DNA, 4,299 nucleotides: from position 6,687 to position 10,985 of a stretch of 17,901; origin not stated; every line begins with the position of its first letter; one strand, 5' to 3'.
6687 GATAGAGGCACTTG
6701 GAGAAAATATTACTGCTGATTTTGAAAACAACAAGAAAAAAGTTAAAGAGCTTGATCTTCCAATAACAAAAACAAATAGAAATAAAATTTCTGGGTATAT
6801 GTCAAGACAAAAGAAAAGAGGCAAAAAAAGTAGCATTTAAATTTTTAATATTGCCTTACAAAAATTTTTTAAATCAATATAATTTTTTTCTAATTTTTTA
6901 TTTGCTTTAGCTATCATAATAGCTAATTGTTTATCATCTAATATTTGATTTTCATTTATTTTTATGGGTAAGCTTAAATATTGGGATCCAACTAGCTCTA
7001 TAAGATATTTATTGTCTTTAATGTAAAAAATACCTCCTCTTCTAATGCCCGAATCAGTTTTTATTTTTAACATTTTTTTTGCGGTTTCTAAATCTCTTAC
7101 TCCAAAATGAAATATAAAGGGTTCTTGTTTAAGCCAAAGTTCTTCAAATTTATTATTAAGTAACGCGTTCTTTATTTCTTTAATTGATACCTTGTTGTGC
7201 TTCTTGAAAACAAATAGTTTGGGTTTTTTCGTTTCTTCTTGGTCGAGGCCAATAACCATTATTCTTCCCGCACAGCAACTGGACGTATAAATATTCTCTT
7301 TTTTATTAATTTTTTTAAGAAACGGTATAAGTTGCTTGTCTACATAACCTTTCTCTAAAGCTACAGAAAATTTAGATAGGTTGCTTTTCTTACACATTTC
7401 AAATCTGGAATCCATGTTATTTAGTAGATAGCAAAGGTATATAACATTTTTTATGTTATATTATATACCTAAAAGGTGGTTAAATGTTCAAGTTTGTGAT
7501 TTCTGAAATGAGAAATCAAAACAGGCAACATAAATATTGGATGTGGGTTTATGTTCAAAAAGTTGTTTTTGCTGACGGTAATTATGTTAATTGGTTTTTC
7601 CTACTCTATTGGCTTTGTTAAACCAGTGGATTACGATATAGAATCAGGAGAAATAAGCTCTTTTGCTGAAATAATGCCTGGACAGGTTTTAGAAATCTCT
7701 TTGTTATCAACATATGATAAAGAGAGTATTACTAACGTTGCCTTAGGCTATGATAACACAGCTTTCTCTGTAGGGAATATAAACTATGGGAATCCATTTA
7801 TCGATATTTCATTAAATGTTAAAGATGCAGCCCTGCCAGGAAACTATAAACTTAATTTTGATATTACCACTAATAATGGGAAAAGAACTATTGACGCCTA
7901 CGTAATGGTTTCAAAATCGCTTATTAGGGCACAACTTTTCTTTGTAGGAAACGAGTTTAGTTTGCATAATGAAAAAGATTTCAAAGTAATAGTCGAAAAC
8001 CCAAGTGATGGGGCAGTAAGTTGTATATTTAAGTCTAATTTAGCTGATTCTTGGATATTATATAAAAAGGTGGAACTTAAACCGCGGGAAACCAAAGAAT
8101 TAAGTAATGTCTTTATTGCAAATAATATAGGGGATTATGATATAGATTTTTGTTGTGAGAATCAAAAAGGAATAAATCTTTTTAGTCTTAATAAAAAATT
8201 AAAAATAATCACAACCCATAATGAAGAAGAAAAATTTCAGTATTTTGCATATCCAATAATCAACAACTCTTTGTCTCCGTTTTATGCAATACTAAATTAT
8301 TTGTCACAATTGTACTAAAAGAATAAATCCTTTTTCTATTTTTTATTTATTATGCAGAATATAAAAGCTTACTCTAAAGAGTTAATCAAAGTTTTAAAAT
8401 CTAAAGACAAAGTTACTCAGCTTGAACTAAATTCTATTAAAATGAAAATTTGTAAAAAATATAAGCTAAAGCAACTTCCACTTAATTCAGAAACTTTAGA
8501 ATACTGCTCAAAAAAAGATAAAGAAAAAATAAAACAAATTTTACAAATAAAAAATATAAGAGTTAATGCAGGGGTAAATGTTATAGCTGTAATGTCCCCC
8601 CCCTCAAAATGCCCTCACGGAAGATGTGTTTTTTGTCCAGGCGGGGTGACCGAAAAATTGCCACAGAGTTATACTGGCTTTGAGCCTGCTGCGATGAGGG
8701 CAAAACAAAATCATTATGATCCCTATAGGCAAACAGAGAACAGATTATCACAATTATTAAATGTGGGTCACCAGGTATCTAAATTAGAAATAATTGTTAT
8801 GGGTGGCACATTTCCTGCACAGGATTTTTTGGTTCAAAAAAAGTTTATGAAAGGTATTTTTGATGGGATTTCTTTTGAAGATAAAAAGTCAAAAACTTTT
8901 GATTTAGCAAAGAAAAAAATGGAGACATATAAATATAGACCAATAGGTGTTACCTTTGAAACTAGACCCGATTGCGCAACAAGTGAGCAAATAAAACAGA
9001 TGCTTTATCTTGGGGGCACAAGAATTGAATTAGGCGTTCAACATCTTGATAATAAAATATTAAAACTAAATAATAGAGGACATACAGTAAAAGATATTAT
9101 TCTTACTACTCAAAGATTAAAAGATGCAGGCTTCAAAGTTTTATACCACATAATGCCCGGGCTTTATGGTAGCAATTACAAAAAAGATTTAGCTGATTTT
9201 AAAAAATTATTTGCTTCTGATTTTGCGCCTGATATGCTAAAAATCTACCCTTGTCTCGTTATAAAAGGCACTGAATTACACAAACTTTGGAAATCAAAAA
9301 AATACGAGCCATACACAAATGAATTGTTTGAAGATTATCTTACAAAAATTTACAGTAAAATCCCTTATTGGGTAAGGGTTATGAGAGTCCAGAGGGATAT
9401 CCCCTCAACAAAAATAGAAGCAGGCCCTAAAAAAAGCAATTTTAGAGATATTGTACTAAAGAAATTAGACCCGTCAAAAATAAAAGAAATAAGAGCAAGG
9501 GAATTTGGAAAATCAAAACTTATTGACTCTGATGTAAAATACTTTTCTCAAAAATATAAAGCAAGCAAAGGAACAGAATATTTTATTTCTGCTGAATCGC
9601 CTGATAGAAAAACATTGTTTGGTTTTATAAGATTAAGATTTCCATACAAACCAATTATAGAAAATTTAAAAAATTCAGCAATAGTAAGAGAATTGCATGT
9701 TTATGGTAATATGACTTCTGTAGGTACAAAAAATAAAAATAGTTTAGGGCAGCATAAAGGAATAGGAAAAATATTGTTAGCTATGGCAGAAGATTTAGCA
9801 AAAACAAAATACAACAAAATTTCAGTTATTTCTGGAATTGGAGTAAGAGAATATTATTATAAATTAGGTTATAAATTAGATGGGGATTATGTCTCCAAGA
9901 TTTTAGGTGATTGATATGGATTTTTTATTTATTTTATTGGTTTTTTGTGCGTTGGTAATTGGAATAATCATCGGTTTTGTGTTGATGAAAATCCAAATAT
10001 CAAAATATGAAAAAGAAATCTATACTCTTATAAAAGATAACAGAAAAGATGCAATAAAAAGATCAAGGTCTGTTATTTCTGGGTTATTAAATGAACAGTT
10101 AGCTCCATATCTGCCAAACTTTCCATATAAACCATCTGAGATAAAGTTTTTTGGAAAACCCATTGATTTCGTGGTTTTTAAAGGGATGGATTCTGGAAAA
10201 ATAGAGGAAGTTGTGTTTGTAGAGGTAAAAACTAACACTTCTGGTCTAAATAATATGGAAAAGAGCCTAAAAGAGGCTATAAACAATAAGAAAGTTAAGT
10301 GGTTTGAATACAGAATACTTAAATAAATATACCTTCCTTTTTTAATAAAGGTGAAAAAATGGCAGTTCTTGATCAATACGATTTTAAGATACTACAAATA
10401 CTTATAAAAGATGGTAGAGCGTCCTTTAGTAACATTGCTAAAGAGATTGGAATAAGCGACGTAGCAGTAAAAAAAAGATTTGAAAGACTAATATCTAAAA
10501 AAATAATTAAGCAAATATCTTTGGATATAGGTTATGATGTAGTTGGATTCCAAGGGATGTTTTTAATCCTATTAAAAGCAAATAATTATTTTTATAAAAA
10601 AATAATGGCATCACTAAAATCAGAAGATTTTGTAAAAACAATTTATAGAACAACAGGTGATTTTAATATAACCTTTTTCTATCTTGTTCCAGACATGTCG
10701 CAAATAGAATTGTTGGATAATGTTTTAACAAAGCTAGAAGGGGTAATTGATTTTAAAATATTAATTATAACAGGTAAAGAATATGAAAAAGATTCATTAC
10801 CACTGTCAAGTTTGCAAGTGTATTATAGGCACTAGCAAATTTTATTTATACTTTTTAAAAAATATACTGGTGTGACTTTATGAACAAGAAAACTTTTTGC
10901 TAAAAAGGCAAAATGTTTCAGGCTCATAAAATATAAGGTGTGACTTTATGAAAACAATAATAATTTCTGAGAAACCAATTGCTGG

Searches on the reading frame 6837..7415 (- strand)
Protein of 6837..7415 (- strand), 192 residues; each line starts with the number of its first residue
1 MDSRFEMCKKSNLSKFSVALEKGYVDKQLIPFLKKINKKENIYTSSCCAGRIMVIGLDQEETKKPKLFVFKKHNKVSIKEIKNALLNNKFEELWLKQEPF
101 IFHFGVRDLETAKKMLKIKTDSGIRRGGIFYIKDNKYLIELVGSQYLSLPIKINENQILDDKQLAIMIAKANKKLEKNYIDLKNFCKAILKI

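Call 10: search_protein_families(library=pfam, proteins=[window:6837-7415:-], max_evalue=0.01)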
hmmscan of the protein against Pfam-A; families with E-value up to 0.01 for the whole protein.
window:6837-7415:- (192 aa): 1 family
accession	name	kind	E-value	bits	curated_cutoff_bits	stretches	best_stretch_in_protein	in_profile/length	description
PF02676.19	TYW3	-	7.2e-35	120.7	27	1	10-189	4-209/211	Methyltransferase TYW3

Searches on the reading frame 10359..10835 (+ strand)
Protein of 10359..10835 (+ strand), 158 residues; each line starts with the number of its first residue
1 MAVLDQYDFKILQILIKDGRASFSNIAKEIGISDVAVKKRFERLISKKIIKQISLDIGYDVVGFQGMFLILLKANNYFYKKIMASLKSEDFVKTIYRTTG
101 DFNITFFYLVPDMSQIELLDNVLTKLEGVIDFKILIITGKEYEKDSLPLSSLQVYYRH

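Call 10: search_protein_families(library=pfam, proteins=[window:10359-10835:+], max_evalue=0.01)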
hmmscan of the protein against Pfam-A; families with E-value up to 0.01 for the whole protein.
window:10359-10835:+ (158 aa): 6 families
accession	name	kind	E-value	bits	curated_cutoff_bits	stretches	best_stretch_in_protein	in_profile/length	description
PF13404.12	HTH_AsnC-type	-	4e-12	46.2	27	1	4-44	1-41/42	AsnC-type helix-turn-helix domain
PF13412.12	HTH_24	-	1.8e-11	43.9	21.9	1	4-51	1-48/48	Winged helix-turn-helix DNA-binding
PF01037.27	AsnC_trans_reg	-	4.7e-06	26.9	25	1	78-137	10-70/73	Lrp/AsnC ligand binding domain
PF22980.2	Myb_DNA-bind_8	-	1.3e-05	24.8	27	1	19-48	18-47/50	Myb-like DNA-binding domain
PF01978.25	TrmB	-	0.00015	21.9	25.6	1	4-52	6-54/68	Sugar-specific transcriptional regulator TrmB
PF08279.18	HTH_11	-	0.006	16.9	25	0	9-46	3-41/55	HTH domain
